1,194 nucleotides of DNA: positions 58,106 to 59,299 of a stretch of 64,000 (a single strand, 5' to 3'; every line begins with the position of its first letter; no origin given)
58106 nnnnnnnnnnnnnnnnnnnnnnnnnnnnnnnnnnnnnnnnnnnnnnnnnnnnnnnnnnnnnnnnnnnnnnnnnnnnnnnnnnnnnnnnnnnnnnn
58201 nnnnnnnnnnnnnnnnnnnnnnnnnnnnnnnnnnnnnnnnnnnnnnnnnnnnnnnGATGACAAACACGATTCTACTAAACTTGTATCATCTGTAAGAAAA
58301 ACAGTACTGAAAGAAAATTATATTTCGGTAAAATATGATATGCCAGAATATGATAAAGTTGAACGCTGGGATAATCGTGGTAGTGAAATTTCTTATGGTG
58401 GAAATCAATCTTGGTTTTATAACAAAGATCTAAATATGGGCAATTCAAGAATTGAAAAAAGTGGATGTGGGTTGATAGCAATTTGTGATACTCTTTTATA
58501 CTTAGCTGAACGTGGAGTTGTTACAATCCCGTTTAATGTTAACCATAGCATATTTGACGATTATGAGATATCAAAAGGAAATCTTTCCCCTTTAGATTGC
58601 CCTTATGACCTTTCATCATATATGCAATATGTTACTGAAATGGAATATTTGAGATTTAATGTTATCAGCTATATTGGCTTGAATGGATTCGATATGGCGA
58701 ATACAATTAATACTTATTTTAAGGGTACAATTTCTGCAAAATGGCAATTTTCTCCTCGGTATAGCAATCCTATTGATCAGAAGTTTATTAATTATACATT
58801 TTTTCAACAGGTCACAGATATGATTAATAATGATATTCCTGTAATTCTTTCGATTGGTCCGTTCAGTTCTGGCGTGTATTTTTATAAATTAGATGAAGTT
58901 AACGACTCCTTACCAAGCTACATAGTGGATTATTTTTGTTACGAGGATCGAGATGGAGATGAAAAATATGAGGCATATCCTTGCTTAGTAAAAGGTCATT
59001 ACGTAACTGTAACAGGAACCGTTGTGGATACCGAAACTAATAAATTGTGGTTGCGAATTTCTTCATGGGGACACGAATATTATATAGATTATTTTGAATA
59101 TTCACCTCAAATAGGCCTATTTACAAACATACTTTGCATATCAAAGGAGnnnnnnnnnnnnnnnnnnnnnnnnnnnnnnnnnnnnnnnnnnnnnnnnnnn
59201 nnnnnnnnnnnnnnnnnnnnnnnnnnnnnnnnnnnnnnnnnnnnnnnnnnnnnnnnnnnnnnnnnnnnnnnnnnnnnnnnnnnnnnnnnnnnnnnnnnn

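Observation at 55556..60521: Candidate polymorphic-toxin system: Sec-secreted repeat/vWA carrier with papain-fold tip and cognate immunity gene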

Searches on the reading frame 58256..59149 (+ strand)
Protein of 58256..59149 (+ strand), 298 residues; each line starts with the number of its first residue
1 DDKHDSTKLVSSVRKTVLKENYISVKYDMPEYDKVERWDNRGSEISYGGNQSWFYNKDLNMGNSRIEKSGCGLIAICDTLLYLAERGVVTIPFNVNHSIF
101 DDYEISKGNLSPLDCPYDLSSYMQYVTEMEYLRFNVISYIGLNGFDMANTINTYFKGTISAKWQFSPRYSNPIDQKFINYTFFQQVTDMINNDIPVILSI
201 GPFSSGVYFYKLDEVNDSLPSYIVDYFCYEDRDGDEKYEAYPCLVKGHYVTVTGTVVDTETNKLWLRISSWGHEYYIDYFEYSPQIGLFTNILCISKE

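Call 6: search_protein_families(library=pfam, proteins=[window:58256-59149:+], max_evalue=10)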
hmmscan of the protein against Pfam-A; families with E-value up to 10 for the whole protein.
window:58256-59149:+ (298 aa): 0 families

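Call 7: search_solved_structures(query=window:58256-59149:+, max_evalue=10, show_alignments=2)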
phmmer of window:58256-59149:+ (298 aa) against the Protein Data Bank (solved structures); distinct sequences matched with E-value up to 10: 2.
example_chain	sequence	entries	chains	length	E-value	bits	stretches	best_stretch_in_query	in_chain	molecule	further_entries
8chx_A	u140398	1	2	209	0.23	13.9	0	193-275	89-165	Outer-membrane lipoprotein carrier protein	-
5owu_B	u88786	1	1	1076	1.9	10.8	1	21-58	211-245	Nucleoporin NUP1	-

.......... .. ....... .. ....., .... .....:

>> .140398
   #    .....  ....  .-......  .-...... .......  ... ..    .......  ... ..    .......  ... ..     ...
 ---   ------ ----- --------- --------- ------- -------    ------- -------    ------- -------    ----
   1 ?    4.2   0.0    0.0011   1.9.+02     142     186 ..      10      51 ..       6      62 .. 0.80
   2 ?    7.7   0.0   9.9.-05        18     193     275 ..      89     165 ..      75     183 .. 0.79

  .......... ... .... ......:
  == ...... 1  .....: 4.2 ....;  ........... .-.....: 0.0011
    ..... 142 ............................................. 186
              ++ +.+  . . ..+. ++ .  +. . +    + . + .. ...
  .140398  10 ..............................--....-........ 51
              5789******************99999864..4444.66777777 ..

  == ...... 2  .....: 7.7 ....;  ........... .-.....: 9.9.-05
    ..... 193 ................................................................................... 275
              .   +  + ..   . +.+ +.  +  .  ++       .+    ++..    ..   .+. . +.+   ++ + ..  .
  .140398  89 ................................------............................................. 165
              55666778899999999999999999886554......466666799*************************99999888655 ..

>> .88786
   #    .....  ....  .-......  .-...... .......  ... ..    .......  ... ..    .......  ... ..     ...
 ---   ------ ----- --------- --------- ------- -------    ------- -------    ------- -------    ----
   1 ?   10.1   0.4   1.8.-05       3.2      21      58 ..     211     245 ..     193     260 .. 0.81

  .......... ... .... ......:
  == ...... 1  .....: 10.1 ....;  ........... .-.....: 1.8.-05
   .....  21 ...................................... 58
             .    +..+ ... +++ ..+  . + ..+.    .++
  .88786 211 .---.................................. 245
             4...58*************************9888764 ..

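Call 11: search_protein_representatives(protein=window:58256-59149:+)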
Query: 298 residues. Proteins with E-value up to 0.001 (for the whole library): 435; up to 1e-10: 83; up to 1e-30: 1. The best 150 are listed.
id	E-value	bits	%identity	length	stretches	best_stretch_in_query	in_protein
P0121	1.1e-42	162.8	53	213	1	115-297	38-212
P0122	5.7e-23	98.0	39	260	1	26-297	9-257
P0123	3.6e-22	95.4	41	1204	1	18-293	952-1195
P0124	2.1e-21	92.9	41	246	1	31-293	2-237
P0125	4.8e-20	88.4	37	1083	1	31-295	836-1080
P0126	8.2e-20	87.6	36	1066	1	4-287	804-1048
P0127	8.6e-20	87.6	37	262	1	43-284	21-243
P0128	8.6e-20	87.6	33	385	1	44-286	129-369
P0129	6.8e-19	84.6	37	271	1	41-285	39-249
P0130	7.6e-19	84.5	42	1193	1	32-297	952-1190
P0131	9.6e-19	84.1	37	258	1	43-296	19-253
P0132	1.9e-18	83.2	73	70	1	243-297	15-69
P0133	3.4e-18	82.3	43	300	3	23-84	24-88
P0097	6.9e-18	81.3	38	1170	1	30-291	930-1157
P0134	9.8e-18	80.8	39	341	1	4-295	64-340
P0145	4.5e-15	72.1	40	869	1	3-281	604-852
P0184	6.5e-12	61.7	35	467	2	182-283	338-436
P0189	8.0e-12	61.4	35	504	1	33-286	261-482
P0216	5.4e-10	55.4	40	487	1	18-283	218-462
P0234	1.6e-09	53.8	46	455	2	223-283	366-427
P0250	7.7e-09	51.6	37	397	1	41-273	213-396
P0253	9.0e-09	51.4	40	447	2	41-141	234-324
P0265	2.0e-08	50.3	36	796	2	223-287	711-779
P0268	2.3e-08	50.0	29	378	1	28-295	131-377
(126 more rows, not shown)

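Call 14: search_solved_structures(query=A1, max_evalue=10, show_alignments=2)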
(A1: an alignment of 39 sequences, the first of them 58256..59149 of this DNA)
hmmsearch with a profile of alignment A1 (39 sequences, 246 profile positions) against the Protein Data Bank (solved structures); distinct sequences matched with E-value up to 10: 5.
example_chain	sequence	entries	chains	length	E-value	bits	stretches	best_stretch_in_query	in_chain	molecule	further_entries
6zq3_A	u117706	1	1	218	0.049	16.2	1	155-216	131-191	Silicatein alpha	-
8yo8_A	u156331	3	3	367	0.46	13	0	76-124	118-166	Ferroptosis suppressor protein 1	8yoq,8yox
8jsc_C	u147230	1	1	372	0.48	13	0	76-124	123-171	Ferroptosis suppressor protein 1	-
8wik_A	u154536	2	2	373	0.48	12.9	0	76-124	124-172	Ferroptosis suppressor protein 1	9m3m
7pda_A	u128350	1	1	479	0.67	12.5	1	135-175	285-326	UbiD family decarboxylase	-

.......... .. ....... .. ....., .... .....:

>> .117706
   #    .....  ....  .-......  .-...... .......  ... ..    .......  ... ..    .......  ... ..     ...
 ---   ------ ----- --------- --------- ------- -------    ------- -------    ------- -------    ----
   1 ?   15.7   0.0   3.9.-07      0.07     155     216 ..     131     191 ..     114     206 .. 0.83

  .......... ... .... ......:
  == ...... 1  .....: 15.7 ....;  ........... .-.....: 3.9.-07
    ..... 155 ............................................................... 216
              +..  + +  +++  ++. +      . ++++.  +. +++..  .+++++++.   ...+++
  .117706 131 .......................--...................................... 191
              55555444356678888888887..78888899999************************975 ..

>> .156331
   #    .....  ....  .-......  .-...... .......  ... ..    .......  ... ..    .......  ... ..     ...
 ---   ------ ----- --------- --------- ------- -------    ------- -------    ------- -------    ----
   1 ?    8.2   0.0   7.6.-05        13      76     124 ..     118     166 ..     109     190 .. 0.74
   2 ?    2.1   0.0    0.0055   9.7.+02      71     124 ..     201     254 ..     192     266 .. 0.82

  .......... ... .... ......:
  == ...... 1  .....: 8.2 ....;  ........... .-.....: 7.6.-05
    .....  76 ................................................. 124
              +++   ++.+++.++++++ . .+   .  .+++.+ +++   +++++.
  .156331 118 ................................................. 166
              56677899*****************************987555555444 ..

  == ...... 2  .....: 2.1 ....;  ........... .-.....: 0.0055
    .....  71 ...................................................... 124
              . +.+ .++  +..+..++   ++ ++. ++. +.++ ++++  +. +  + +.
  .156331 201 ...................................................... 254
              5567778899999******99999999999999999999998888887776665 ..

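Call 15: search_protein_families(library=pfam, alignment_id=A1, max_evalue=1)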
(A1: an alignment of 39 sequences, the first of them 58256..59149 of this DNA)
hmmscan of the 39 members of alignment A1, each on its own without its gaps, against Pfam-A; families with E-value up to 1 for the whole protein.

A. member 1, window:58256-59149:+ (298 aa): 0 families

B. families by the number of members that match (of 39 scanned): 12 families
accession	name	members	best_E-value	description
PF13529.12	Peptidase_C39_2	7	0.0026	Peptidase_C39 like family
PF14399.12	BtrH_N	3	0.0014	Butirosin biosynthesis protein H, N-terminal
PF20914.2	DNA_pol_IIIA_C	1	0.0092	DNA polymerase III subunit alpha, C-terminal domain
PF06901.17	FrpC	1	0.0099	RTX iron-regulated protein FrpC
PF10945.13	CBP_BcsR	1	0.032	Cellulose biosynthesis protein BcsR-like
PF13090.12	PP_kinase_C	1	0.065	Polyphosphate kinase C-terminal domain 2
PF09955.14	DUF2189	1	0.069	Predicted integral membrane protein (DUF2189)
PF05498.16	RALF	1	0.077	Rapid ALkalinization Factor (RALF)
PF18805.7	LRR_10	1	0.11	Leucine-rich repeat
PF23874.1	Phage_Hfq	1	0.12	Hfq-like protein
PF19013.6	DUF5742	1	0.2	Family of unknown function (DUF5742)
PF06304.16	DUF1048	1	0.24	Protein of unknown function (DUF1048)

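Call 32: predict_structure(alignment_id=A1)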
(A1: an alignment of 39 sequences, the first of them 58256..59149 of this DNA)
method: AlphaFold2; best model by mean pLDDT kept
length: 298 residues; sequences in the alignment: 39
mean_pLDDT: 79.9   pTM: 0.83
mean pLDDT of the five models: 79.9, 79.5, 78.8, 78.5, 78.0
residues with pLDDT >= 90: 149; 70-90: 61; 50-70: 56; < 50: 32
segments of 3 or more residues with pLDDT < 50: 34-37, 103-108, 228-240
pLDDT, mean of each block of 10 residues (from residue 1): 56 90 83 51 82 77 89 97 93 65 48 72 92 91 95 95 79 72 94 97 90 62 48 43 86 94 93 92 81 93
secondary structure, 60 per line:
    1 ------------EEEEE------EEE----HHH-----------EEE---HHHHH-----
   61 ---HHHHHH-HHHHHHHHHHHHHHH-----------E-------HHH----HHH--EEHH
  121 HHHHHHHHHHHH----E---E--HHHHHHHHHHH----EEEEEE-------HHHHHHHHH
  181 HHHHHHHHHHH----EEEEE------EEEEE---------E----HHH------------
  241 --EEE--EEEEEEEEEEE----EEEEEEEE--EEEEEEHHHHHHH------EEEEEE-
elements in order: E13-17 E24-26 E45-47 H51-55 H64-69 H71-85 H119-132 H144-154 E159-164 H172-191 E196-200 E207-211 E243-245 E248-258 E263-270 E273-278 H279-285 E292-297

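Call 36: fold_search(model_id=the predicted structure, library=pdb)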
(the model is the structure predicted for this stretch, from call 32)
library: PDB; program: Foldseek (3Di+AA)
matches with E <= 10: 536; with E <= 0.001: 0
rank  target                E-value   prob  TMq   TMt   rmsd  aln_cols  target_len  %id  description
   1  6x44_A                5.7e-03  0.60  0.21  0.17  15.1       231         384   11  High Resolution Crystal Structure Analysis of SERA5 proenzyme from plasmodium falciparum (released 2020-10-07)
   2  3pw3_B                7.3e-03  0.44  0.26  0.22  17.5       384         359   10  Crystal structure of a cysteine protease (BDI_2249) from Parabacteroides distasonis ATCC 8503 at 2.23 A resolution (released 2010-12-22)
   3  1x9y_A                8.7e-03  0.96  0.33  0.29  10.7       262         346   10  The prostaphopain B structure (released 2004-11-23)
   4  3iej_B                9.2e-03  0.80  0.28  0.35  14.4       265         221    9  Pyrazole-based Cathepsin S Inhibitors with Arylalkynes as P1 Binding Elements (released 2009-10-06)
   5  3pw3_C                9.8e-03  0.72  0.23  0.20  15.5       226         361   10  Crystal structure of a cysteine protease (BDI_2249) from Parabacteroides distasonis ATCC 8503 at 2.23 A resolution (released 2010-12-22)
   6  8jcs_B                1.0e-02  0.85  0.27  0.36   7.1       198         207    8  Crystal structure of Procerain-B from Calotropis gigantea (released 2024-05-22)
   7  2g6d                  1.0e-02  0.54  0.25  0.31  14.4       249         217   12  Human cathepsin S mutant with vinyl sulfone inhibitor CRA-14009 (released 2006-04-04)
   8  6w4n_D                1.1e-02  0.87  0.20  0.17   7.8       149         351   12  Co-crystal structure of Pd_dinase with probe glycine-propargylglycine-AOMK (released 2021-03-17)
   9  8z78_B                1.1e-02  0.77  0.18  0.24   8.5       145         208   10  Crystal structure of Procerain-B from Calotropis gigantea with glycerol (released 2025-04-23)
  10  6w4n_E                1.1e-02  0.63  0.23  0.19  13.8       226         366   12  Co-crystal structure of Pd_dinase with probe glycine-propargylglycine-AOMK (released 2021-03-17)
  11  4p6e_A                1.2e-02  0.69  0.27  0.34  14.2       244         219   10  Crystal Structure of Human Cathepsin S Bound to a Non-covalent Inhibitor (released 2014-10-29)
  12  3pw3_A                1.3e-02  0.60  0.22  0.19  13.8       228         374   10  Crystal structure of a cysteine protease (BDI_2249) from Parabacteroides distasonis ATCC 8503 at 2.23 A resolution (released 2010-12-22)
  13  5wdl_B                1.4e-02  0.82  0.20  0.17  10.8       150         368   13  A processive dipeptidyl aminopeptidase secreted from an established commensal bacterium P. distasonis (released 2018-07-11)
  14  5wdk_C                1.4e-02  0.33  0.26  0.23  18.8       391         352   12  A processive dipeptidyl aminopeptidase secreted from an established commensal bacterium P. distasonis (released 2018-07-11)
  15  5a24                  1.7e-02  0.84  0.21  0.26   7.1       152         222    9  Crystal structure of Dionain-1, the major endopeptidase in the Venus flytrap digestive juice (released 2015-12-09)
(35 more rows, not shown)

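Call 63: find_encoding_contigs(protein=P0122, flank=5000, max_places=3)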
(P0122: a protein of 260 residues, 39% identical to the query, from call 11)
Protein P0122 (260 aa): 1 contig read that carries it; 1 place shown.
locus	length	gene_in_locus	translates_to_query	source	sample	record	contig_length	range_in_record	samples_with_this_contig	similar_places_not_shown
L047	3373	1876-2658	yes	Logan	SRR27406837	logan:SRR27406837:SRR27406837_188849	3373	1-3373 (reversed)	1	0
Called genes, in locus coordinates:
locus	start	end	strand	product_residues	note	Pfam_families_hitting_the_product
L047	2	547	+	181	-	?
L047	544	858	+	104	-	PF06961:DUF1294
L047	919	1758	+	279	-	-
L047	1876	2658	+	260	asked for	-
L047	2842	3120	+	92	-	-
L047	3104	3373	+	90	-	?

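Call 64: find_encoding_contigs(protein=P0127, flank=5000, max_places=3)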
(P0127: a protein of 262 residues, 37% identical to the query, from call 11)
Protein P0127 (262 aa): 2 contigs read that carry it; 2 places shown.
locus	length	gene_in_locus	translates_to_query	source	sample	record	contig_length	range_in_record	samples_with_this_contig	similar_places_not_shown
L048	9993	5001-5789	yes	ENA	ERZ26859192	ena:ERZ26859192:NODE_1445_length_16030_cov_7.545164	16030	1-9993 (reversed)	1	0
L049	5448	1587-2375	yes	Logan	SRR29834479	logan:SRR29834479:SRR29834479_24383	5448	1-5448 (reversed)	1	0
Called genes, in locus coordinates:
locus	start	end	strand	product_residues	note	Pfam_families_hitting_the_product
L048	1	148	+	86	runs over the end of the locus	PF12674:Zn_ribbon_2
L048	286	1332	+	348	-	PF02275:CBAH, PF03417:AAT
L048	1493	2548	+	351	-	PF01547:SBP_bac_1, PF13416:SBP_bac_8, PF13531:SBP_bac_11 (weak), PF13343:SBP_bac_6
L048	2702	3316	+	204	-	PF02660:G3P_acyltransf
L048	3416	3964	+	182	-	PF00293:NUDIX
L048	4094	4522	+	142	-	-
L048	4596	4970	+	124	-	-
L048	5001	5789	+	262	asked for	-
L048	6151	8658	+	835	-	PF12704:MacB_PCD, PF02687:FtsX, PF12704:MacB_PCD, PF02687:FtsX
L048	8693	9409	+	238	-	PF00005:ABC_tran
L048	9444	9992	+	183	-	?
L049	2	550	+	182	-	PF00293:NUDIX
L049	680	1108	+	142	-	-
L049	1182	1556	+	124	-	-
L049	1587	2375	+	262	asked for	-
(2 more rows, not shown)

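Call 65: search_protein_families(library=ncbifam, alignment_id=A1, max_evalue=0.1)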
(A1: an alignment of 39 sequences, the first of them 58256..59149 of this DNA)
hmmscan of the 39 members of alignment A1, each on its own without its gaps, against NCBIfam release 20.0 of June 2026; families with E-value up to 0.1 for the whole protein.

A. member 1, window:58256-59149:+ (298 aa): 0 families

B. families by the number of members that match (of 39 scanned): 6 families
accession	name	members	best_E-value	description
NF040718.1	BcsP_of_Ic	1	0.0066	cellulose biosynthesis protein BcsP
NF040785.1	CD3324_fam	1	0.056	CD3324 family protein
NF006929.0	PRK09414.1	1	0.061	NADP-specific glutamate dehydrogenase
NF006841.0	PRK09357.2-2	1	0.061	dihydroorotase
NF007500.0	PRK10093.1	1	0.075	primosomal replication protein N''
NF040835.1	sulfhyd_HydG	1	0.088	NADPH-dependent hydrogenase/sulfhydrogenase 1 subunit gamma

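Call 81: search_protein_families(library=pfam, proteins=[P0184, P0234, P0253, P0189, P0265, P0128, P0250, P0268, P0145, P0216], max_evalue=0.01)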
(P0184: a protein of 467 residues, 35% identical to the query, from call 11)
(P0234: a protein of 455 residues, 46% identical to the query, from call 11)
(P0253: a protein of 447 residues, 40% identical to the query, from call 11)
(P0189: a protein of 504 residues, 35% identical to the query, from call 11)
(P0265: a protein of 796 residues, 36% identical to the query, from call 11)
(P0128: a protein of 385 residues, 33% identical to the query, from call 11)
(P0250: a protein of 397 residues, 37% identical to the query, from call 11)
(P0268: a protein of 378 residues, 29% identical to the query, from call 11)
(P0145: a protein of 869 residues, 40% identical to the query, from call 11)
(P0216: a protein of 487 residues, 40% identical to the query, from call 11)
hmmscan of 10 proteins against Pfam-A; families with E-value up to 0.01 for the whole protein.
P0184 (467 aa): 0 families

P0234 (455 aa): 0 families

P0253 (447 aa): 3 families
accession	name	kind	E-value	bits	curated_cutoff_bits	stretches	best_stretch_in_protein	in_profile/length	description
PF04740.18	LXG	-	0.00016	22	26.5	1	10-118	7-120/202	LXG domain of WXG superfamily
PF15921.10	CCDC158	-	0.00042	18.8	27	1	9-66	688-745/1112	Coiled-coil domain-containing protein 158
PF05859.17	Mis12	-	0.0038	17.4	25.7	0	17-121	137-200/231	Mis12 protein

P0189 (504 aa): 1 family
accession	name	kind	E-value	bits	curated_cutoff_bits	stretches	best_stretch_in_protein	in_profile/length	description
PF14107.11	DUF4280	-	9.8e-15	55.5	26.3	1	72-178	2-84/109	Domain of unknown function (DUF4280)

P0265 (796 aa): 0 families

P0128 (385 aa): 0 families

P0250 (397 aa): 0 families

P0268 (378 aa): 0 families

P0145 (869 aa): 8 families
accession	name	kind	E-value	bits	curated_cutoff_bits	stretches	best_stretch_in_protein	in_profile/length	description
PF00092.34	VWA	-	5.7e-16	59.6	23.8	1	330-496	3-162/174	von Willebrand factor type A domain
PF13519.12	VWA_2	-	1e-13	52.3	27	1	329-450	1-107/107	von Willebrand factor type A domain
PF00270.35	DEAD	-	3.2e-09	37.2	26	1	66-144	2-76/167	DEAD/DEAH box helicase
PF04851.21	ResIII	-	2.9e-05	24.5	22.5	1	63-140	3-76/164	Type III restriction enzyme, res subunit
PF13768.12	VWA_3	-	5.7e-05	23.7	27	1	406-494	67-154/155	von Willebrand factor type A domain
PF18884.5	TSP3_bac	-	0.00011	22.5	25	1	592-611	3-21/22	Bacterial TSP3 repeat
PF03495.19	Binary_toxB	-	0.00037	21.1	25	1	519-603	2-61/78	Clostridial binary toxin B/anthrax toxin PA Ca-binding domain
PF13529.12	Peptidase_C39_2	-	0.00074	20.5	24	1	672-830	14-134/143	Peptidase_C39 like family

P0216 (487 aa): 0 families

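Call 83: find_encoding_contigs(protein=P0253, flank=4000, max_places=2)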
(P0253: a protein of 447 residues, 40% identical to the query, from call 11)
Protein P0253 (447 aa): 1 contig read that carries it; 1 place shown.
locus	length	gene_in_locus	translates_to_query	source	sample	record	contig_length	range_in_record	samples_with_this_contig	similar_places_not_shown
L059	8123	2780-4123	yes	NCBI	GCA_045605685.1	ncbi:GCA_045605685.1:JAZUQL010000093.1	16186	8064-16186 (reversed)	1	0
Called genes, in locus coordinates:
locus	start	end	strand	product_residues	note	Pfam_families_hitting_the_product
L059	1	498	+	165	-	?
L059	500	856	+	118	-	PF03862:SpoVAC_SpoVAEB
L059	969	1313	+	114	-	-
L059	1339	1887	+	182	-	PF14378:PAP2_3 (weak), PF01569:PAP2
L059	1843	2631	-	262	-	PF13539:Peptidase_M15_4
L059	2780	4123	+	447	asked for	-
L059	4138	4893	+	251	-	-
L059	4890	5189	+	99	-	-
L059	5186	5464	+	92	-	-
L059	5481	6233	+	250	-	-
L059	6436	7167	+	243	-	-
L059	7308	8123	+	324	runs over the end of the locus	PF12895:ANAPC3 (faint), PF23914:TPR_CcmH_CycH (faint), PF07719:TPR_2 (faint), PF13371:TPR_9 (faint), PF13424:TPR_12 (faint), PF13428:TPR_14 (faint), PF13432:TPR_16 (faint), PF00515:TPR_1 (faint), +3 more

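Call 84: find_encoding_contigs(protein=P0189, flank=4000, max_places=2)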
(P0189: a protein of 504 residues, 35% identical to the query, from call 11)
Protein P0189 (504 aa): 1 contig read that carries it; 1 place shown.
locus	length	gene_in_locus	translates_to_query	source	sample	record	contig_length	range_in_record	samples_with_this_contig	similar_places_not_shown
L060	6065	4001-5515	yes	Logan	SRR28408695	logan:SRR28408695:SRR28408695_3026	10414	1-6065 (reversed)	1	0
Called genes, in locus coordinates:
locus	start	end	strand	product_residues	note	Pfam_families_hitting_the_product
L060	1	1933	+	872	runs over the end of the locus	-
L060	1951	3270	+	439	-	-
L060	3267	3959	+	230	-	-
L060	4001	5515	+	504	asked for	PF14107:DUF4280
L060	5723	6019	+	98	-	-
